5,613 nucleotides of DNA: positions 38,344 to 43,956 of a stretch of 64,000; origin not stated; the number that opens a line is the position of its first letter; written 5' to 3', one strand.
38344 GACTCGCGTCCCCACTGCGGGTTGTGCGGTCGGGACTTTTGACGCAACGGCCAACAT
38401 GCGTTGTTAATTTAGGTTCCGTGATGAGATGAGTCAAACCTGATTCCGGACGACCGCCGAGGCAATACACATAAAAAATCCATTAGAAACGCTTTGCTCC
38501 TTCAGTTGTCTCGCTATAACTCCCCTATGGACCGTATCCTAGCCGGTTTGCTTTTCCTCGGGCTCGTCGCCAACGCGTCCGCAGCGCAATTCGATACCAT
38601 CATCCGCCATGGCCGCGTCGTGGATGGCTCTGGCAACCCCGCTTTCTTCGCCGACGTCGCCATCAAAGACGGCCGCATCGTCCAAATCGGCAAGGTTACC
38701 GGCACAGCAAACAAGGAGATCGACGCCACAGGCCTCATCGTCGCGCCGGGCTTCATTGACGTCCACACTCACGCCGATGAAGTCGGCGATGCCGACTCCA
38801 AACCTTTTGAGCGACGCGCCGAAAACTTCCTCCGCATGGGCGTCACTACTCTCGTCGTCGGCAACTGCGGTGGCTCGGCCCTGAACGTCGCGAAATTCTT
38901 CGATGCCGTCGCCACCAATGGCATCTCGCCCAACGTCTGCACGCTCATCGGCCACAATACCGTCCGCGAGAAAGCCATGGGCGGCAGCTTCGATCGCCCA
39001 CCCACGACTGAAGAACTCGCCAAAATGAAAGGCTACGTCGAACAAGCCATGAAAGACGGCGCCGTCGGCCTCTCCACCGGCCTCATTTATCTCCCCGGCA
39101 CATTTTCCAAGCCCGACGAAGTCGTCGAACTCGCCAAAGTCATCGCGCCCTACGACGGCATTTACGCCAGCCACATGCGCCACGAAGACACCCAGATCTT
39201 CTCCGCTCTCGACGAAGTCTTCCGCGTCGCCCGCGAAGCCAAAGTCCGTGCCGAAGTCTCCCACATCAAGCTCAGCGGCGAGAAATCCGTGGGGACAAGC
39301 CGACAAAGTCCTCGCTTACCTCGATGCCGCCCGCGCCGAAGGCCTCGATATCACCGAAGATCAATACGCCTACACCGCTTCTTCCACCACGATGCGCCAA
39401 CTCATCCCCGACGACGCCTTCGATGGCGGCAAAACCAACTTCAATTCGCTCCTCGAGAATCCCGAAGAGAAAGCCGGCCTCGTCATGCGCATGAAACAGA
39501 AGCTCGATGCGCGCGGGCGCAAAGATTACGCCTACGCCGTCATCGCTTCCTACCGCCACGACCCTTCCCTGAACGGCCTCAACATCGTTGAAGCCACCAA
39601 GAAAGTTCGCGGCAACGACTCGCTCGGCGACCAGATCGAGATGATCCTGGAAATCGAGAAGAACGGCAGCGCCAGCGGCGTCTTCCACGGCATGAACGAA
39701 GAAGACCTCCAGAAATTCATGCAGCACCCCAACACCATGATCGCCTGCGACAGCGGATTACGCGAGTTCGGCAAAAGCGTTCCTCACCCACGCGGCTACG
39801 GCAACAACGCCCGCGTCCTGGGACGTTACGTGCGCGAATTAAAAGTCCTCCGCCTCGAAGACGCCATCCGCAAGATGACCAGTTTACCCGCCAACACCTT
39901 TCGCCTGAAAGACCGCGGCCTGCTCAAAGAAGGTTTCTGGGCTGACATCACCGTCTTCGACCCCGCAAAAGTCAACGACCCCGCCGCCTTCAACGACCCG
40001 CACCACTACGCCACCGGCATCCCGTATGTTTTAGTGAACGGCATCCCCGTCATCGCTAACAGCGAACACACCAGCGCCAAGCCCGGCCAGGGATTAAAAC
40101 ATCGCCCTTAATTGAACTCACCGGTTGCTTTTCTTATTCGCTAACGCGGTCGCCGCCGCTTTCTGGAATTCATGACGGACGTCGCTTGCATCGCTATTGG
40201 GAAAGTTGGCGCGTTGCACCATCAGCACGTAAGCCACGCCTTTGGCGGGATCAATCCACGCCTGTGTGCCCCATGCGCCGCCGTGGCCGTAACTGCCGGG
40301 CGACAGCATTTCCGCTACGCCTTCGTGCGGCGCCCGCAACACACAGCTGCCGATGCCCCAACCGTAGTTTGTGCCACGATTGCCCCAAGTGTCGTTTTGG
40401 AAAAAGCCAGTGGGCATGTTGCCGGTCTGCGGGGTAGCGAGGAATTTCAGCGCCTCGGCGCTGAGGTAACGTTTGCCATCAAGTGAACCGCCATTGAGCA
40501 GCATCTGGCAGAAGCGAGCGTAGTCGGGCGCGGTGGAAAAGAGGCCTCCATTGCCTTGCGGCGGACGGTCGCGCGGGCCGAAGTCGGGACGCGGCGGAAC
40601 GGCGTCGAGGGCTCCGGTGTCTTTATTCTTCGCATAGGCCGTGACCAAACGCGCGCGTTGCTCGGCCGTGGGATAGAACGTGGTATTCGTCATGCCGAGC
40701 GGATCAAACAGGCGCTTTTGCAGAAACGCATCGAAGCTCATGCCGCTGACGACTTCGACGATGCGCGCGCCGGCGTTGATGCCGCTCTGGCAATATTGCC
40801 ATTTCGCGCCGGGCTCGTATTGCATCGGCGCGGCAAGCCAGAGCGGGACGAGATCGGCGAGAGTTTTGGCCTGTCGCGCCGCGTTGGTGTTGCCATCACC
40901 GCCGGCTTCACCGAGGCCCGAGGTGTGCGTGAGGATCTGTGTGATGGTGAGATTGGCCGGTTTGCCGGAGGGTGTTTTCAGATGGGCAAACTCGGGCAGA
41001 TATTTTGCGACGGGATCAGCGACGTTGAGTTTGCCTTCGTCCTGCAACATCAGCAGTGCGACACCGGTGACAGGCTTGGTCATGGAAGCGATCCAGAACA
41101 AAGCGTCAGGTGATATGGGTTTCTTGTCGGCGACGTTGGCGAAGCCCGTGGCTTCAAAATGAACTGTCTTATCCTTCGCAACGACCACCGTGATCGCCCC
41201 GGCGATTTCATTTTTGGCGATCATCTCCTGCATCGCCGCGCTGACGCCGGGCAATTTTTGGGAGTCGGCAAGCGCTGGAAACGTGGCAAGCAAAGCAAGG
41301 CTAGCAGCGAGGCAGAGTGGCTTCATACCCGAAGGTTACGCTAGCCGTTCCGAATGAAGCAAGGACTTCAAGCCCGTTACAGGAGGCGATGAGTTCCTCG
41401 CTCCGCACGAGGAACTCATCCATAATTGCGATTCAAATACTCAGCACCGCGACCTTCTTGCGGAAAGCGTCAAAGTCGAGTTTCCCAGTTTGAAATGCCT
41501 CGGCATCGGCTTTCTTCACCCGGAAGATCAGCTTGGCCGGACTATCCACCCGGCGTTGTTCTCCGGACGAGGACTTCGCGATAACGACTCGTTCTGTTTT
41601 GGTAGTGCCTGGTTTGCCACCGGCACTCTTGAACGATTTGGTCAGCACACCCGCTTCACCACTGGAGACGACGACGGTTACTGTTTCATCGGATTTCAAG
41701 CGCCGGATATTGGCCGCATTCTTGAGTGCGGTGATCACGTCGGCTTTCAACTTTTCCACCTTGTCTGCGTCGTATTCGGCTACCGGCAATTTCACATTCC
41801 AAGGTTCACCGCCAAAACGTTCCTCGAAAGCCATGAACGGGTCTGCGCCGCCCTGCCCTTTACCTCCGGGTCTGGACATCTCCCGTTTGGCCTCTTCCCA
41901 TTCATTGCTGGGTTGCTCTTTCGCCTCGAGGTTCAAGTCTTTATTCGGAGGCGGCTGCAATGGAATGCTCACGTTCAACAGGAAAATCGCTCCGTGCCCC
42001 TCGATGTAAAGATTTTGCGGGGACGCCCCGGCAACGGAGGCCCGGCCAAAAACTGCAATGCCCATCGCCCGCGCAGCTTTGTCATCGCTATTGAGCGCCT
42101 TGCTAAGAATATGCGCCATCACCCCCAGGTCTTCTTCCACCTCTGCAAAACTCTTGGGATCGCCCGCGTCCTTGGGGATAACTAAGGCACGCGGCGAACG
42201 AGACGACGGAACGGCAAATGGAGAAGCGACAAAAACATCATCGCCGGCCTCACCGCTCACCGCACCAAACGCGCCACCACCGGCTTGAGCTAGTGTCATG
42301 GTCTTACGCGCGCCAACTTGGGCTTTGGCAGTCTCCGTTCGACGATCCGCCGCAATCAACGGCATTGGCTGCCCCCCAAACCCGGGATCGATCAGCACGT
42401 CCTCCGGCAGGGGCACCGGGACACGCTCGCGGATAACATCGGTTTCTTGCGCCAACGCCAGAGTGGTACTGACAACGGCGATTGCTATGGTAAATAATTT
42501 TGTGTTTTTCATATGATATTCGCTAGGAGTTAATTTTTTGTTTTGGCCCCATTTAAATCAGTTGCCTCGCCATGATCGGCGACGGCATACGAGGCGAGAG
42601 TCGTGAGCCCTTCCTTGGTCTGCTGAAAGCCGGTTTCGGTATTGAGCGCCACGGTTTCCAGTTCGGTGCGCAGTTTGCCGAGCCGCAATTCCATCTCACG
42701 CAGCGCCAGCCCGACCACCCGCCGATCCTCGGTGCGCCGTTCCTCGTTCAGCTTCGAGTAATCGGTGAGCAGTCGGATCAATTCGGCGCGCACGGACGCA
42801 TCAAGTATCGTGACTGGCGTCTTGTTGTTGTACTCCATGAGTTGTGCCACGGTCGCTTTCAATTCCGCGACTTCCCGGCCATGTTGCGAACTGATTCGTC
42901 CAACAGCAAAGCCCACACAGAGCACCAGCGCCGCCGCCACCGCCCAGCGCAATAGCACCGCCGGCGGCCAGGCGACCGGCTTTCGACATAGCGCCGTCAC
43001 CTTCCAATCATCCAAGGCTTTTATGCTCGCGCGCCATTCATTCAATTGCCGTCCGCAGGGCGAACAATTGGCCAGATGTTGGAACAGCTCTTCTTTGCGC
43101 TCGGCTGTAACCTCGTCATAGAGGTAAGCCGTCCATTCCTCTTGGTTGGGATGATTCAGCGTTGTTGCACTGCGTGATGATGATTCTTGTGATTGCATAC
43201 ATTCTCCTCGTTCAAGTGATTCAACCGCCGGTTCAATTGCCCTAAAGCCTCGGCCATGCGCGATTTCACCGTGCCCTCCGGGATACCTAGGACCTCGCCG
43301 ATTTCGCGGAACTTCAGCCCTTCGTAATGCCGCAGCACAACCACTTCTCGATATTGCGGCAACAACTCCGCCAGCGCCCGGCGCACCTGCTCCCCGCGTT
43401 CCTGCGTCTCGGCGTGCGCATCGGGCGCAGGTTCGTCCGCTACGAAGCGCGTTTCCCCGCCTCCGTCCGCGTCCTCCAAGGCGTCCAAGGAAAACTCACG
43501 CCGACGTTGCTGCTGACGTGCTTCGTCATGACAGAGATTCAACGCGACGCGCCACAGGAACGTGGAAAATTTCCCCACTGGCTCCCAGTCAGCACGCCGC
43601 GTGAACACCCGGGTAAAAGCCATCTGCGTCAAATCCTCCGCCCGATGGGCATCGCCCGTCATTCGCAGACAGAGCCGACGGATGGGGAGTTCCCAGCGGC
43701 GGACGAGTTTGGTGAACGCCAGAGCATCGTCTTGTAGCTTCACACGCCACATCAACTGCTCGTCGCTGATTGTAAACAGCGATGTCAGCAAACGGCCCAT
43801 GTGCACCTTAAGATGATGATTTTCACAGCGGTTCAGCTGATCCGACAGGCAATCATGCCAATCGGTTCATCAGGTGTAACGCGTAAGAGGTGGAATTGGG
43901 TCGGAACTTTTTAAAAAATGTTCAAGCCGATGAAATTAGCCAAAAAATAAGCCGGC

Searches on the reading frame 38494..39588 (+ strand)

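Call 41: search_protein_families(library=pfam, proteins=[window:38494-39588:+], max_evalue=0.001)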
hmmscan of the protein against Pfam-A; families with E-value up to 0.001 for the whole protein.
window:38494-39588:+ (365 aa): 2 families
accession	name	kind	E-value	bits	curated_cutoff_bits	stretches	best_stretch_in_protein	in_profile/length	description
PF07969.17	Amidohydro_3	-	2.4e-11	44.2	29.7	1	74-256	1-206/472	Amidohydrolase family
PF00449.26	Urease_alpha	-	0.00091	20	23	0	29-71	62-102/121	Urease alpha-subunit, N-terminal domain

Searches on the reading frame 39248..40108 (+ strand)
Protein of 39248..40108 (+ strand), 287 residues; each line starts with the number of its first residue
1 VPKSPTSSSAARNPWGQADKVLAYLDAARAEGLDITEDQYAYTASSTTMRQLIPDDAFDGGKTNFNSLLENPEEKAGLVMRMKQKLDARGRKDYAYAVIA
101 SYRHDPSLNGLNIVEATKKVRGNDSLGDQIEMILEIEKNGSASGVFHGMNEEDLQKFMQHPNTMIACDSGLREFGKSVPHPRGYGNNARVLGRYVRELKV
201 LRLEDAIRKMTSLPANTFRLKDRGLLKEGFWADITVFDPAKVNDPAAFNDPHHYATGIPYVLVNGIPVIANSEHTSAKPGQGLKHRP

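Call 41: search_protein_families(library=pfam, proteins=[window:39248-40108:+], max_evalue=0.001)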
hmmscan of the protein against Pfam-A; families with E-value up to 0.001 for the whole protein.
window:39248-40108:+ (287 aa): 2 families
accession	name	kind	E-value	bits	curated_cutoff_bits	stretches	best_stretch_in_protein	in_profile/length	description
PF07969.17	Amidohydro_3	-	6.1e-14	52.8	29.7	1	179-268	382-471/472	Amidohydrolase family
PF01979.26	Amidohydro_1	-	1.9e-05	24.5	25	1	164-244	246-321/345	Amidohydrolase family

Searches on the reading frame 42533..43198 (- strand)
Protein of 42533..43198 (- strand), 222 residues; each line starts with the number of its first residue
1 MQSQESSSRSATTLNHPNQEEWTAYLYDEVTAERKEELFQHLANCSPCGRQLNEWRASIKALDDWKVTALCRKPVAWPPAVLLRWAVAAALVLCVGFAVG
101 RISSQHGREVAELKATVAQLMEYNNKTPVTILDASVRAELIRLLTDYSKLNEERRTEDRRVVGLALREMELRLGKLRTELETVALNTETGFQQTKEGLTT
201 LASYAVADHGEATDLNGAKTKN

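Call 41: search_protein_families(library=pfam, proteins=[window:42533-43198:-], max_evalue=0.001)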
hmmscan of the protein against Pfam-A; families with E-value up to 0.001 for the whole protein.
window:42533-43198:- (222 aa): 1 family
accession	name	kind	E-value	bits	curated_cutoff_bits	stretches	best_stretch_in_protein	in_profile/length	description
PF13490.11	zf-HC2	-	2.8e-05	24.6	22.2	1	23-48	9-34/35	Putative zinc-finger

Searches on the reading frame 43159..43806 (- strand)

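Call 41: search_protein_families(library=pfam, proteins=[window:43159-43806:-], max_evalue=0.001)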
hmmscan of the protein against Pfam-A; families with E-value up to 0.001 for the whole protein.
window:43159-43806:- (216 aa): 4 families
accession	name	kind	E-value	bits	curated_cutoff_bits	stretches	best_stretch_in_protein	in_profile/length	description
PF08281.18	Sigma70_r4_2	-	6.7e-17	61.3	25.7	1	139-190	2-53/54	Sigma-70, region 4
PF04542.20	Sigma70_r2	-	5.3e-14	52.2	24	1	34-102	1-71/71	Sigma-70 region 2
PF04545.22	Sigma70_r4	-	1.6e-13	50.4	24.1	1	144-191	1-48/50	Sigma-70, region 4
PF07638.17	Sigma70_ECF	-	1.2e-05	25.8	21.1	1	38-195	26-183/185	ECF sigma factor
